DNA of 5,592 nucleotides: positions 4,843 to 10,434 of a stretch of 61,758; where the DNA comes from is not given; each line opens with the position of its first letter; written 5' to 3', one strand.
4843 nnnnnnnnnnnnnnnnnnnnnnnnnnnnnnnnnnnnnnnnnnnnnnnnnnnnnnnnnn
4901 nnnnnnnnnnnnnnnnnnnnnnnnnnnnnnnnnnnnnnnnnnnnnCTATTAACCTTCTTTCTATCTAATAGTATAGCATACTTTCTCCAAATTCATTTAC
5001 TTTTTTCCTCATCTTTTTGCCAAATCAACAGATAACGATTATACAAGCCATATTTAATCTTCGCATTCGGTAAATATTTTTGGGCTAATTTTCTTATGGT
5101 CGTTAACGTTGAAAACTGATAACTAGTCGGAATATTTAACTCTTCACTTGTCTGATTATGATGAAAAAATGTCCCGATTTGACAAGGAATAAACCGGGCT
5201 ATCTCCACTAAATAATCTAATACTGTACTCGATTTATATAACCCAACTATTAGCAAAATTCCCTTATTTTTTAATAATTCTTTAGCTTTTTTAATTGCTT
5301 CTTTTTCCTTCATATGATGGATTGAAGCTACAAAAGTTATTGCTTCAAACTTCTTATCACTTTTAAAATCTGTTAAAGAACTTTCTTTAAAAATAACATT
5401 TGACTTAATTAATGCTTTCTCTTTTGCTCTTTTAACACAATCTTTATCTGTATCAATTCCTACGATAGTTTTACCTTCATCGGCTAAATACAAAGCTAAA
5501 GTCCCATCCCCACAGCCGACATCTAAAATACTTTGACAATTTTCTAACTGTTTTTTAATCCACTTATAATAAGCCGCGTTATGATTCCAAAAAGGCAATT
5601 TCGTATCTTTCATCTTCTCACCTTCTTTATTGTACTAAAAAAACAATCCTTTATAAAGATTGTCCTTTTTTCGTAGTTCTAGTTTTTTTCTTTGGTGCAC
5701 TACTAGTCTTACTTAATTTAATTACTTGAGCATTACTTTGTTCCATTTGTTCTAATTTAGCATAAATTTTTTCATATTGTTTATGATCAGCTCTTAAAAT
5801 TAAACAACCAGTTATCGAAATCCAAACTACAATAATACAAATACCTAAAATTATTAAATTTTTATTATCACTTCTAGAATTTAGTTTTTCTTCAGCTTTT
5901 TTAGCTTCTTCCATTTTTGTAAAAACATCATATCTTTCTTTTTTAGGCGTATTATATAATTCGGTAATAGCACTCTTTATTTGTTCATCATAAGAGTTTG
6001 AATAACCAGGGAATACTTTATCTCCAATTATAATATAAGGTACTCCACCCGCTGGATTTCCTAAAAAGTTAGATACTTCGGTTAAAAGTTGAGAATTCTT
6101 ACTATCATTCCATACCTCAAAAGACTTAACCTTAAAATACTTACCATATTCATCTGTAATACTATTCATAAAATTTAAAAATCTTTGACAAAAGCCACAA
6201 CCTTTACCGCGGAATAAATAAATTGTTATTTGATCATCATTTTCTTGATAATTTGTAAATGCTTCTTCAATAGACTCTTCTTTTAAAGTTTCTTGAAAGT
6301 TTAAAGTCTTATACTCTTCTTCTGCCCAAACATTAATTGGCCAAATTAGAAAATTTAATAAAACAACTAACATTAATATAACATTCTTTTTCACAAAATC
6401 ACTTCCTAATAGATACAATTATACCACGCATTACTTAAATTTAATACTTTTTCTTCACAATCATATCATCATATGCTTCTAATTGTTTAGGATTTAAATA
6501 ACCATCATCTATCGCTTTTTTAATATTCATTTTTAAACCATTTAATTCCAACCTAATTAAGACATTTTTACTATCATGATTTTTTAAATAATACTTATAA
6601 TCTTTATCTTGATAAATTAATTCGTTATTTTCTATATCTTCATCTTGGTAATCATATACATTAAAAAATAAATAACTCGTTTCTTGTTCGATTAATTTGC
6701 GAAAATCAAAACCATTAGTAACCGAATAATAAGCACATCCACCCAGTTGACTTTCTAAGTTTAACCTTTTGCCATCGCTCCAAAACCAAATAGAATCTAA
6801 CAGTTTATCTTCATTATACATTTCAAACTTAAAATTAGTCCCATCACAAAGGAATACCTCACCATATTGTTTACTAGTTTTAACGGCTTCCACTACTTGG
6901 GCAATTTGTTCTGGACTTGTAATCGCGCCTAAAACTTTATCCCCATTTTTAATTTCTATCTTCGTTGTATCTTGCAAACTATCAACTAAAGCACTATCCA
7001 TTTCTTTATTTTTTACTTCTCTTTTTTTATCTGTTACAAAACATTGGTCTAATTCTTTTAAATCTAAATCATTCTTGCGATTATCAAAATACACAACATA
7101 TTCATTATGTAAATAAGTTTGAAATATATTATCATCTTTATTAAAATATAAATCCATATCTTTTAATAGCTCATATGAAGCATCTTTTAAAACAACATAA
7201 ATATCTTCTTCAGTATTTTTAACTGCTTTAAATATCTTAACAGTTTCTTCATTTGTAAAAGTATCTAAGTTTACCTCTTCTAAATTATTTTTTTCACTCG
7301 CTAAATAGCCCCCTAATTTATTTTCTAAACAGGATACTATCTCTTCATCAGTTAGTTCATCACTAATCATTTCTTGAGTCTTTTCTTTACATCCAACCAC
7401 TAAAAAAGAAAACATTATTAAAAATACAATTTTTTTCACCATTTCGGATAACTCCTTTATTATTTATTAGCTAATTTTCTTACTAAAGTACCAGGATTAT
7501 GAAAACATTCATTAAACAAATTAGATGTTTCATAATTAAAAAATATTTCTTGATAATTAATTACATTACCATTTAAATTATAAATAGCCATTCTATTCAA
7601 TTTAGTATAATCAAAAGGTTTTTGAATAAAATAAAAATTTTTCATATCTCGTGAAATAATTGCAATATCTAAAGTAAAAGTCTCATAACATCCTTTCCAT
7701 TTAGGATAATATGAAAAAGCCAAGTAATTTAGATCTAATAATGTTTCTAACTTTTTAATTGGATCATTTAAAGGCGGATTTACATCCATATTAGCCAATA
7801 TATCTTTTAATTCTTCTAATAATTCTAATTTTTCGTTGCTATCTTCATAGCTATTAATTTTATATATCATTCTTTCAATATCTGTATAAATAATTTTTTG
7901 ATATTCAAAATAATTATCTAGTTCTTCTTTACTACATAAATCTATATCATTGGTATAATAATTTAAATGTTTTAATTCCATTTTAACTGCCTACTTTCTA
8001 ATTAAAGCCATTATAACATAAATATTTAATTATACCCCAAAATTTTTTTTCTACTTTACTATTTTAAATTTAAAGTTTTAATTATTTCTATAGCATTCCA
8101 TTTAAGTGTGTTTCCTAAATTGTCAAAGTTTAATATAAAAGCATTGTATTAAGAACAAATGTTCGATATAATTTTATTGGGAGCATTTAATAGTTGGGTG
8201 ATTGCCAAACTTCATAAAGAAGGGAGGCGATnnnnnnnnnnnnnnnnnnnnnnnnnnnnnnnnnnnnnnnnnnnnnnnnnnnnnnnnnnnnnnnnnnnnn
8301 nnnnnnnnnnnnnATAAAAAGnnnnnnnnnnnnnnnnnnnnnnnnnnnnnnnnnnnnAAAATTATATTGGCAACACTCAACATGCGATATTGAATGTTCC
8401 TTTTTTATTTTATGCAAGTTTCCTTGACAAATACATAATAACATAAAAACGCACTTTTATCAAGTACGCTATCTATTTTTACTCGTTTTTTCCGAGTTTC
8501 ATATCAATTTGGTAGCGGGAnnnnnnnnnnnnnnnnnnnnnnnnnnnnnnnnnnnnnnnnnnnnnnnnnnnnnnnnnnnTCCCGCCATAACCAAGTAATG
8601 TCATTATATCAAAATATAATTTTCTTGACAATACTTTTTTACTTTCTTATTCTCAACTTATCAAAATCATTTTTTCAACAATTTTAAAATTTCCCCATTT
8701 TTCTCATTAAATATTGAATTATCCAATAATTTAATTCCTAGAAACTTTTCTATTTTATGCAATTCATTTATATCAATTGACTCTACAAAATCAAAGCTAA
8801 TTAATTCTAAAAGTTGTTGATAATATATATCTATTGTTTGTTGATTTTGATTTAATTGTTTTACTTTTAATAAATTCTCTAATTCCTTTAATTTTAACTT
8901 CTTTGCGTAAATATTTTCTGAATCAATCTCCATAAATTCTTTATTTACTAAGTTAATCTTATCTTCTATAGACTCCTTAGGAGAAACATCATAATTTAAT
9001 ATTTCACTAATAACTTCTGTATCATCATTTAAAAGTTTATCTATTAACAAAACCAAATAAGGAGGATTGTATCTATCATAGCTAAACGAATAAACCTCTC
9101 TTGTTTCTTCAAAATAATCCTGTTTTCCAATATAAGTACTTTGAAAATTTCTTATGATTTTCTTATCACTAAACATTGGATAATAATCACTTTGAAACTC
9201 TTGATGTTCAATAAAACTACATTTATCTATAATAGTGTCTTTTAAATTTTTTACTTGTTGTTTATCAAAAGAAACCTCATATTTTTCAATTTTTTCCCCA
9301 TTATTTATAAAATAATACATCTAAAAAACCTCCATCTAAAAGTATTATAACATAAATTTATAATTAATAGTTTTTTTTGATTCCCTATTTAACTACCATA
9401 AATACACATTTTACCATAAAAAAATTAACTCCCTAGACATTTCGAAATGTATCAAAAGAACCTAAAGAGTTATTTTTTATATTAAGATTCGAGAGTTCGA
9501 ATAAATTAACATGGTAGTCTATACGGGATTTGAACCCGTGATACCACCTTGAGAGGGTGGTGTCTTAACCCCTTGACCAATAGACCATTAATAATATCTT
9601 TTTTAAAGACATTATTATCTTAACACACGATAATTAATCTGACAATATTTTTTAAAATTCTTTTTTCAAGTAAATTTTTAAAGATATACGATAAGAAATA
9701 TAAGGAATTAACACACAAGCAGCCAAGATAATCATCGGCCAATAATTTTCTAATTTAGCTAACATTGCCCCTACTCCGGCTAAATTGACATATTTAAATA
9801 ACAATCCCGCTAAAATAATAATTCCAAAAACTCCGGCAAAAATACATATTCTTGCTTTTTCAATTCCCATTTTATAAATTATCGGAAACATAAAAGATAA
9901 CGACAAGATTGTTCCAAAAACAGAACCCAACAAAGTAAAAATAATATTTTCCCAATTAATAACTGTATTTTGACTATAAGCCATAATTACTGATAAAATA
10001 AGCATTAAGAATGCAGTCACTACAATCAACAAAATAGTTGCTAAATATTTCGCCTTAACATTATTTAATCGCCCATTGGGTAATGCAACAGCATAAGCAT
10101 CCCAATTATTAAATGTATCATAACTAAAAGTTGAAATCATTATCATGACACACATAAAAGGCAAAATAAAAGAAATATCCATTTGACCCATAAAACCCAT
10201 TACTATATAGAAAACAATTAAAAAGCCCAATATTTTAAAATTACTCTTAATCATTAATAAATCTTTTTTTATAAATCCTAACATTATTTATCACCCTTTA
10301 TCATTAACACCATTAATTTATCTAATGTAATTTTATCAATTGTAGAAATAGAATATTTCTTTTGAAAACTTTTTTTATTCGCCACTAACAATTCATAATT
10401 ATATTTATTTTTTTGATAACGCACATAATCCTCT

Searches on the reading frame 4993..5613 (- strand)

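Call 36: search_protein_families(library=pfam, proteins=[window:4993-5613:-], max_evalue=0.001)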
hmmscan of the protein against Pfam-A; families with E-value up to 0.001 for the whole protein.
window:4993-5613:- (206 aa): 14 families
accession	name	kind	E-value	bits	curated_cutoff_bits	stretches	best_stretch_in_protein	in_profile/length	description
PF13649.12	Methyltransf_25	-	3.5e-16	60.1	27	1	29-118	1-97/97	Methyltransferase domain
PF08241.18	Methyltransf_11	-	2.6e-14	54.1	21.2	1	30-122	1-95/95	Methyltransferase domain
PF13847.12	Methyltransf_31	-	6.3e-14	52.3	27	1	28-123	6-110/145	Methyltransferase domain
PF13489.12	Methyltransf_23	-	2.7e-13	50.4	27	1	24-128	21-122/164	Methyltransferase domain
PF08242.18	Methyltransf_12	-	8.7e-12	46.1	30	1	30-120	1-98/98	Methyltransferase domain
PF05175.20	MTS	-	8.5e-10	39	23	1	26-124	32-140/170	Methyltransferase small domain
PF06325.19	PrmA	-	1.9e-07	31.4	22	1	17-127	153-263/296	Ribosomal protein L11 methyltransferase (PrmA)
PF07021.18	MetW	-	2.5e-07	31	21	1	16-109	4-96/193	Methionine biosynthesis protein MetW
PF02353.26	CMAS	-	4.8e-07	29.8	27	1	20-129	57-171/273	Mycolic acid cyclopropane synthetase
PF05401.17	NodS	-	1.2e-06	29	24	1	25-112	43-130/201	Nodulation protein S (NodS)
PF13679.12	Methyltransf_32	-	9.4e-06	26.1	27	1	22-99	22-109/143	Methyltransferase domain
PF03848.20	TehB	-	0.00037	20.4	20.4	1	28-115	33-125/193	Tellurite resistance protein TehB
PF01209.24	Ubie_methyltran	-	0.00047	20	20.1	1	24-128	46-157/233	ubiE/COQ5 methyltransferase family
PF01555.25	N6_N4_Mtase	-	0.00074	20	26.7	0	19-65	175-221/221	DNA methylase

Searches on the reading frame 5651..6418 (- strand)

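Call 36: search_protein_families(library=pfam, proteins=[window:5651-6418:-], max_evalue=0.001)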
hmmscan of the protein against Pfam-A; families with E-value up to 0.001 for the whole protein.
window:5651-6418:- (255 aa): 1 family
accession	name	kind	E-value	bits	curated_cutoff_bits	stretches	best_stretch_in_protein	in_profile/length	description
PF13098.12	Thioredoxin_2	-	1.3e-05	25.9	27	1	62-142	5-97/104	Thioredoxin-like domain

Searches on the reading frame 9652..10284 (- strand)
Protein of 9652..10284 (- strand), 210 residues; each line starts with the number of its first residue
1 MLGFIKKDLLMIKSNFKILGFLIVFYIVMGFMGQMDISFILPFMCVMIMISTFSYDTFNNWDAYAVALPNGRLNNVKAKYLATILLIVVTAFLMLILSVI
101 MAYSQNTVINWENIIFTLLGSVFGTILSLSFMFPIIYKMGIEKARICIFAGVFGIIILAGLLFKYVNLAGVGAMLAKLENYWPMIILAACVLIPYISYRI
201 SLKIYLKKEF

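Call 36: search_protein_families(library=pfam, proteins=[window:9652-10284:-], max_evalue=0.001)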
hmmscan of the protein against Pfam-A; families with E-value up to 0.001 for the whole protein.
window:9652-10284:- (210 aa): 1 family
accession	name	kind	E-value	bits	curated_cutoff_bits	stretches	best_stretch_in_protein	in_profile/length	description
PF13346.12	ABC2_membrane_5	-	1.7e-30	106.6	25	1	4-205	2-204/205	ABC-2 family transporter protein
